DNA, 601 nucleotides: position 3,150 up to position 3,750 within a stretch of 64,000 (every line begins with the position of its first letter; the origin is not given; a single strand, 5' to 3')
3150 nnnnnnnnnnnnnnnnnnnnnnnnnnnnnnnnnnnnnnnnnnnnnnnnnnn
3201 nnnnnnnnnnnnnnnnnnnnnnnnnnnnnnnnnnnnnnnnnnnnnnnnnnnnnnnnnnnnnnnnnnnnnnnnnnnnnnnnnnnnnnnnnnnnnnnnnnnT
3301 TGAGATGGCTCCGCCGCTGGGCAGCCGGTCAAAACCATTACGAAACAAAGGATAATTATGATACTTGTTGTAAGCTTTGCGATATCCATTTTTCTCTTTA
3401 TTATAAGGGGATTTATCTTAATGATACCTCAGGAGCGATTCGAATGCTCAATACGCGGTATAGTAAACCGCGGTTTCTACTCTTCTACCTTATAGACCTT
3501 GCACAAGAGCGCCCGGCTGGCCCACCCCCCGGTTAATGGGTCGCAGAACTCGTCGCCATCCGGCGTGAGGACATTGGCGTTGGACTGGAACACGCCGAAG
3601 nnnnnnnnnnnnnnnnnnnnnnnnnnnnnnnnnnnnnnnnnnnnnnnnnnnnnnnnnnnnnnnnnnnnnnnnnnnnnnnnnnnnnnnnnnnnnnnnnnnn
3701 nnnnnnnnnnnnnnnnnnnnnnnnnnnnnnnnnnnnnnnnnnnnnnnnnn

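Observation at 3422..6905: Decayed tRNA-Arg duplicate marks an old tRNA-integrated islet carrying a molybdoenzyme and an EEP nuclease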

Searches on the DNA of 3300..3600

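Call 8: search_rna_families(source=window, start=3300, end=3600, threshold=evalue, max_evalue=10, show_alignments=3)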
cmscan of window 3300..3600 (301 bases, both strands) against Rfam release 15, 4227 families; matches with E-value up to 10: 1.
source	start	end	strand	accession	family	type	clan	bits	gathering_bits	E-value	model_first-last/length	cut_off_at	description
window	3335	3354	-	RF02372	PyrC_leader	Cis-reg; leader;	-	17.8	50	2.3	1-50/50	no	PyrC leader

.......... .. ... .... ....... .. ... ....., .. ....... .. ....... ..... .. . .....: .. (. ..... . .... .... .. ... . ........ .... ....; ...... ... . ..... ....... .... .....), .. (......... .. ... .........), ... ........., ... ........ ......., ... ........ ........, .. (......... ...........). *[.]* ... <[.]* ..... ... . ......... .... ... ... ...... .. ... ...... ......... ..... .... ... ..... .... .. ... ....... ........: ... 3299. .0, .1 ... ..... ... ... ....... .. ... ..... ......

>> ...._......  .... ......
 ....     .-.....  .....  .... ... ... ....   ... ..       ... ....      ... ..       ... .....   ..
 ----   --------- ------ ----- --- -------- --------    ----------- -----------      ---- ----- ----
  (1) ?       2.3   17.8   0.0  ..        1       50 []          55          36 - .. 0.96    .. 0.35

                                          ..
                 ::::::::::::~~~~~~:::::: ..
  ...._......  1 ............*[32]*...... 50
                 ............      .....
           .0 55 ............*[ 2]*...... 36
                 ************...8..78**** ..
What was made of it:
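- Checked: Rfam finds no tRNA in 3300-3600 even at E<=10 (call 8), so the copy is a partial, dead fragment.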
